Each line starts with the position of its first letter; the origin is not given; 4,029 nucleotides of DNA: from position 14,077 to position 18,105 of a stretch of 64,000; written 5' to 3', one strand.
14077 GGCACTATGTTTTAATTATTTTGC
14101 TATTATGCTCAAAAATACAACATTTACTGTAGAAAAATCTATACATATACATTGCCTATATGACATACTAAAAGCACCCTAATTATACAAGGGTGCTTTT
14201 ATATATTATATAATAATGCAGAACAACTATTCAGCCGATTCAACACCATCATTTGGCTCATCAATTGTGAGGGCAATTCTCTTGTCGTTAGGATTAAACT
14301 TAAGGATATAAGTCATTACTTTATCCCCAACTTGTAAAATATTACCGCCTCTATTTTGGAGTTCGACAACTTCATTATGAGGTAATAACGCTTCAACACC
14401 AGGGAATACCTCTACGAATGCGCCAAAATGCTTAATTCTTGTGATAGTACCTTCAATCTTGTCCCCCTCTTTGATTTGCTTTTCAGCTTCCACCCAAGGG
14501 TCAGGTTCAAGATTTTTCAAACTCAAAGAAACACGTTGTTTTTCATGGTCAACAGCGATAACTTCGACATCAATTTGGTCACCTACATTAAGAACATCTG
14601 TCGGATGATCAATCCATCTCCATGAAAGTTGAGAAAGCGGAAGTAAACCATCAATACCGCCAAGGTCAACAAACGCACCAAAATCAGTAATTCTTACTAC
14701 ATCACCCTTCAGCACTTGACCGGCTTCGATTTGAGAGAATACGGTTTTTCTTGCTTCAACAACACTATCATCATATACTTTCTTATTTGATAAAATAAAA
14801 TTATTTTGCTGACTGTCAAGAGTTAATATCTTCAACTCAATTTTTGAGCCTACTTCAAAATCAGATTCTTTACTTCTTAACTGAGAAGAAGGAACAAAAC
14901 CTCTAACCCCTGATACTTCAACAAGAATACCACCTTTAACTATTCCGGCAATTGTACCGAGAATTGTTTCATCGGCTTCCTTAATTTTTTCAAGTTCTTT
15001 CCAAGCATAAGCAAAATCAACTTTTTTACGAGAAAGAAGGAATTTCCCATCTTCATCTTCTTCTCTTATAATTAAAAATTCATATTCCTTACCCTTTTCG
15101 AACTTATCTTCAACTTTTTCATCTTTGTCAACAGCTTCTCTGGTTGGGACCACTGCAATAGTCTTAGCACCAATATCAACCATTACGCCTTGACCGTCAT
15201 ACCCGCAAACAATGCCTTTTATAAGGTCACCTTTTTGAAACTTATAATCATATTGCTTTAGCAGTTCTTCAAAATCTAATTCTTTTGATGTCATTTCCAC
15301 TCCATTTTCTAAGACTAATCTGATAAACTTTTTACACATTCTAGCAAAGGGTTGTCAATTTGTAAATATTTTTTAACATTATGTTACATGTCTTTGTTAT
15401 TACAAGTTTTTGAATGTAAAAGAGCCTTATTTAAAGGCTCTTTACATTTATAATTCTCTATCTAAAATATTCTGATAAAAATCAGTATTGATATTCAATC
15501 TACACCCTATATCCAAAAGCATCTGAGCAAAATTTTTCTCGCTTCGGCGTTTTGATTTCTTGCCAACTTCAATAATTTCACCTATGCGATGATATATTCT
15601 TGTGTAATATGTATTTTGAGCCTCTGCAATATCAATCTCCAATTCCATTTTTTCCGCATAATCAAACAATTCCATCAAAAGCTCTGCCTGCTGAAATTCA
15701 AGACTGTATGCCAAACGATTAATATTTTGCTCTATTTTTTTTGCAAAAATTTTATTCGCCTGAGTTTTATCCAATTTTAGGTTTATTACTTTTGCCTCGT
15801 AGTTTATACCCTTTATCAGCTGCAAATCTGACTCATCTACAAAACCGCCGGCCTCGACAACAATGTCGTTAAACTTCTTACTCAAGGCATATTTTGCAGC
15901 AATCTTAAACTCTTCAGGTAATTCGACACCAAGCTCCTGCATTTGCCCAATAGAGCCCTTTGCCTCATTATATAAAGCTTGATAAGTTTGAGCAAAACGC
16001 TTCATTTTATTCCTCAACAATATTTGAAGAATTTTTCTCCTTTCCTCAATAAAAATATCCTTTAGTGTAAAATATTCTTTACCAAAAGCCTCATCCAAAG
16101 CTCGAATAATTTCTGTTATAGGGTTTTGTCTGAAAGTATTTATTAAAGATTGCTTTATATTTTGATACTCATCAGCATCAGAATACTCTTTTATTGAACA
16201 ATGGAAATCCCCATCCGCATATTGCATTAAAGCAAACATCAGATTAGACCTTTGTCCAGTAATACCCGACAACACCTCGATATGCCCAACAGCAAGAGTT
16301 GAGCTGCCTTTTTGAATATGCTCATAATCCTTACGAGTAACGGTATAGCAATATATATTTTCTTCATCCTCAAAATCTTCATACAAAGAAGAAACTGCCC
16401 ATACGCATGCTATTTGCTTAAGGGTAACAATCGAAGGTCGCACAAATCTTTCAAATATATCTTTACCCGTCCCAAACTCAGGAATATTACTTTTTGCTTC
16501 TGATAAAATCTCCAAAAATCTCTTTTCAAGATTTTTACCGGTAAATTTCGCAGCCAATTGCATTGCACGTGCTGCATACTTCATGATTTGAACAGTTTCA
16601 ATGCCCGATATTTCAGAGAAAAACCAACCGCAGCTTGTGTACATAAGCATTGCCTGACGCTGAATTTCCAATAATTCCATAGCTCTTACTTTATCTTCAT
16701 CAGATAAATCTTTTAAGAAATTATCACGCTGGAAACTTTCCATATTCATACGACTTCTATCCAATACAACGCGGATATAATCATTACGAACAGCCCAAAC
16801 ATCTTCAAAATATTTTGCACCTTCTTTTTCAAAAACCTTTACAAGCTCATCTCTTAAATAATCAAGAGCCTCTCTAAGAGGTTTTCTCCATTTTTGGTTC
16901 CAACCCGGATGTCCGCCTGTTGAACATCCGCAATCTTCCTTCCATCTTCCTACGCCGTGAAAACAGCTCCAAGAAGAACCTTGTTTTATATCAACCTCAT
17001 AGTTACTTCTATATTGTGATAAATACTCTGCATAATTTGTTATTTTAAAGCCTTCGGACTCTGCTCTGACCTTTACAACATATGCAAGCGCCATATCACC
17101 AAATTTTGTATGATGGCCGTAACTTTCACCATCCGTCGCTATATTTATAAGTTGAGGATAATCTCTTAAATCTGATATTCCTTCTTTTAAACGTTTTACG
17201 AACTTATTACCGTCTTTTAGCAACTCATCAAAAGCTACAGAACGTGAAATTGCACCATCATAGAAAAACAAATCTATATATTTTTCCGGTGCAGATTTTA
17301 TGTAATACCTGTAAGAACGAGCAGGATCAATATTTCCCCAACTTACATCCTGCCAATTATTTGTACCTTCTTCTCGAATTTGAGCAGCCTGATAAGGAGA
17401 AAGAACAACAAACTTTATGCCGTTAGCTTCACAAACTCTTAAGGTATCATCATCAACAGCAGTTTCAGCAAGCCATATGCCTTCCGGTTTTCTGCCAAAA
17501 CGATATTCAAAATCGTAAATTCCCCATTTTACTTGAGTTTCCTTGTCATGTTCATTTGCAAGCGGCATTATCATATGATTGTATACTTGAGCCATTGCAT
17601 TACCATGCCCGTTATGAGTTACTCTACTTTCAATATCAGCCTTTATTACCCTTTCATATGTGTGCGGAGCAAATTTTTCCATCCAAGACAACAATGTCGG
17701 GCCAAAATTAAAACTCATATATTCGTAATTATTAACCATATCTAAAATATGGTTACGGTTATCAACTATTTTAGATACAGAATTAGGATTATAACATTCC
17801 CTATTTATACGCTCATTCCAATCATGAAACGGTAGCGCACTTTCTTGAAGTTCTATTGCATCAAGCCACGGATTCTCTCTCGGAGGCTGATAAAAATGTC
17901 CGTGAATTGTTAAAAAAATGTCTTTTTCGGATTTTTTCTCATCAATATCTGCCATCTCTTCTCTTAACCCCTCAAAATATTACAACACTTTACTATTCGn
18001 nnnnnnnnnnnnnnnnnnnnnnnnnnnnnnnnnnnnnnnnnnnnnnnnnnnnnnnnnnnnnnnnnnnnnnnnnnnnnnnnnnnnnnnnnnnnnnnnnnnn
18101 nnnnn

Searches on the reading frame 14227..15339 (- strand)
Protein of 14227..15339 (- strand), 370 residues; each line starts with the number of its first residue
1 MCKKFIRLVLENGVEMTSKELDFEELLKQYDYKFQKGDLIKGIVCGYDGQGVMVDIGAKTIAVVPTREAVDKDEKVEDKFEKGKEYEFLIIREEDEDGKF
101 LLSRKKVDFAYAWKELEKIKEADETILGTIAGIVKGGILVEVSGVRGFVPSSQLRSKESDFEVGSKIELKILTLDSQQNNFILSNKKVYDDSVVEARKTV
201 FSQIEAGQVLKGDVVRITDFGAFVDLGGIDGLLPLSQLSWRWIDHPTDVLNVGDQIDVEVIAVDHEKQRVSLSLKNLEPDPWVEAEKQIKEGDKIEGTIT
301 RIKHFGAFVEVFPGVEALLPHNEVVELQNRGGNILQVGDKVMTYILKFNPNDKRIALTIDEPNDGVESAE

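Call 29: search_protein_families(library=pfam, proteins=[window:14227-15339:-], max_evalue=0.00001)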
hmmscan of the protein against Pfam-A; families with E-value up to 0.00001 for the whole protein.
window:14227-15339:- (370 aa): 3 families
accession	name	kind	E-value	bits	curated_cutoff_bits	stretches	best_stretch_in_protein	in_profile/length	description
PF00575.29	S1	-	4.4e-57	190.8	22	4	204-275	2-74/74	S1 RNA binding domain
PF23459.1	S1_RRP5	-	2.3e-13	51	27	0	204-274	1-72/72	RRP5 S1 domain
PF13509.12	S1_2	-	2.8e-07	31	21.8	0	294-326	4-36/61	S1 domain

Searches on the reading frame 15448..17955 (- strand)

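Call 29: search_protein_families(library=pfam, proteins=[window:15448-17955:-], max_evalue=0.00001)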
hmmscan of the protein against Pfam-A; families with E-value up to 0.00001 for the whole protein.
window:15448-17955:- (835 aa): 2 families
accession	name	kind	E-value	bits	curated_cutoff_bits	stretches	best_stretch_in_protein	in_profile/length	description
PF12055.13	DUF3536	-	2.8e-113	378.4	25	1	352-635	1-284/284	Domain of unknown function (DUF3536)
PF03065.20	Glyco_hydro_57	-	4e-20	72.8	21.2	1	65-323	57-290/291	Glycosyl hydrolase family 57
